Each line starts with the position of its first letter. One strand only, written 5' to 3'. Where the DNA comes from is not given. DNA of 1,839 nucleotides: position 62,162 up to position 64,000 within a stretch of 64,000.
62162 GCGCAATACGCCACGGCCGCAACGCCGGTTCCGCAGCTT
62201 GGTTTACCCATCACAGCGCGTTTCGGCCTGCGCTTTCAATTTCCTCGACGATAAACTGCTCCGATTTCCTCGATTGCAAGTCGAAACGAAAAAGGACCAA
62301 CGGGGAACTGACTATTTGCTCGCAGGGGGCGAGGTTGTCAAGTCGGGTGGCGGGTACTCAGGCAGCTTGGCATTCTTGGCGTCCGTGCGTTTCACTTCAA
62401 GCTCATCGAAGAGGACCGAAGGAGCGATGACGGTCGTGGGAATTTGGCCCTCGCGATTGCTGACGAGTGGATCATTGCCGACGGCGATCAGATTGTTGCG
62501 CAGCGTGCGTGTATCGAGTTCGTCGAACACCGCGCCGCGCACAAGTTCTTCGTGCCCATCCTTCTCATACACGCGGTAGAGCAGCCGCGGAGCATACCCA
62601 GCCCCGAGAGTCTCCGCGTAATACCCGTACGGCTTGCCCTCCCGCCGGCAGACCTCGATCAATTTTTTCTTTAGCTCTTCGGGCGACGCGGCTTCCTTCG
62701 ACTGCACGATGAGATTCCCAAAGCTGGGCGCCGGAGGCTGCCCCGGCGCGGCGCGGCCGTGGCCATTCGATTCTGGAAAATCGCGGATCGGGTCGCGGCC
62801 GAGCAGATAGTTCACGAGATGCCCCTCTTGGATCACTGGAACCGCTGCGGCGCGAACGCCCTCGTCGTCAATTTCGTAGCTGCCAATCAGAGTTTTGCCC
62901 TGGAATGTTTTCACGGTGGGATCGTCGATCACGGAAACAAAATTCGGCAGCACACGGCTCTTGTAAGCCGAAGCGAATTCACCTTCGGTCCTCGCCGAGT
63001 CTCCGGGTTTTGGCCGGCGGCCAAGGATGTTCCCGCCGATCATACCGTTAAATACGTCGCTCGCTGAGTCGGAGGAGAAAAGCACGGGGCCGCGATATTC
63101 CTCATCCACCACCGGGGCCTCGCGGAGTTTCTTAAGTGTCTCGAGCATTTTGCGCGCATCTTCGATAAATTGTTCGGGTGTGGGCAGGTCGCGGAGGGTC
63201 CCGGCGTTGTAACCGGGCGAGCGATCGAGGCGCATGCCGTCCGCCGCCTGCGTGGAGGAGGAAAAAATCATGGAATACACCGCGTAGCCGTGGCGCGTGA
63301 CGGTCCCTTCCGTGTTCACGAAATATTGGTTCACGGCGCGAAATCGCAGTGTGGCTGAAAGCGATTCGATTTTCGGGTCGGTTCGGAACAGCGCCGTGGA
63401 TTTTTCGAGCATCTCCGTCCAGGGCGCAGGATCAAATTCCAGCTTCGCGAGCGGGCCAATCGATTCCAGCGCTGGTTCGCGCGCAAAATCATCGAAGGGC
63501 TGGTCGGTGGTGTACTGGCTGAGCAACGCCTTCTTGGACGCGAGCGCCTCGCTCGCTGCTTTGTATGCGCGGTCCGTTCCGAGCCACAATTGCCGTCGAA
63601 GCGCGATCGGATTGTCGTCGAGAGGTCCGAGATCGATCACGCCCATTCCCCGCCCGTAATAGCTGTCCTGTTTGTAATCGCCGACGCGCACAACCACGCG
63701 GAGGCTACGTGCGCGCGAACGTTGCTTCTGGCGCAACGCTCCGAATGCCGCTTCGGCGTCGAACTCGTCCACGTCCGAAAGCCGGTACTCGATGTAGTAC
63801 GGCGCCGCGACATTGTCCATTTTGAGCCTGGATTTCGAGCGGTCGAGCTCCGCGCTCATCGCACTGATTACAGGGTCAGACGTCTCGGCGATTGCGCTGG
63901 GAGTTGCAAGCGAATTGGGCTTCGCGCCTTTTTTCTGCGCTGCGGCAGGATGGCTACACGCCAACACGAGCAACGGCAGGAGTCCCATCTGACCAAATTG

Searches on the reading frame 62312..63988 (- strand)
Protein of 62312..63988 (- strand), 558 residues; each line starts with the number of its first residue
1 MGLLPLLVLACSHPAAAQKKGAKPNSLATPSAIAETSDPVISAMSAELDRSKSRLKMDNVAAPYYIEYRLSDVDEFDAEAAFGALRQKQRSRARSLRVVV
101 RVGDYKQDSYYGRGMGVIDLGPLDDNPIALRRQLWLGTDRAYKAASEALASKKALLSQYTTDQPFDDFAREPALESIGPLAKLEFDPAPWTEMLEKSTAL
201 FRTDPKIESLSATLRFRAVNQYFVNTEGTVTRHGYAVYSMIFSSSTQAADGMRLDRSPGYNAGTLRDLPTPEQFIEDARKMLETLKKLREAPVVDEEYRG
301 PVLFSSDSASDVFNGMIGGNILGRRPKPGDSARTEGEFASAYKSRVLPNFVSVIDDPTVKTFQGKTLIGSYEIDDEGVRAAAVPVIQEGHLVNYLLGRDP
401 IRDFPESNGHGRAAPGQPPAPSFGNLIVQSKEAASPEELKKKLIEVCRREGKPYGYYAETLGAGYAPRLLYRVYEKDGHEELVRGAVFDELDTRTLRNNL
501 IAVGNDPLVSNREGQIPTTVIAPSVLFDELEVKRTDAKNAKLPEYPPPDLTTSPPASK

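Call 86: search_protein_families(library=pfam, proteins=[window:62312-63988:-], max_evalue=0.01)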
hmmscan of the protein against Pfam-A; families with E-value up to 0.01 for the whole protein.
window:62312-63988:- (558 aa): 1 family
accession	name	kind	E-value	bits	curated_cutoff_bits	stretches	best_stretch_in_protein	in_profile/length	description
PF19289.4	PmbA_TldD_3rd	-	3.8e-19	69.2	22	1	300-533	4-219/220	PmbA/TldA metallopeptidase C-terminal domain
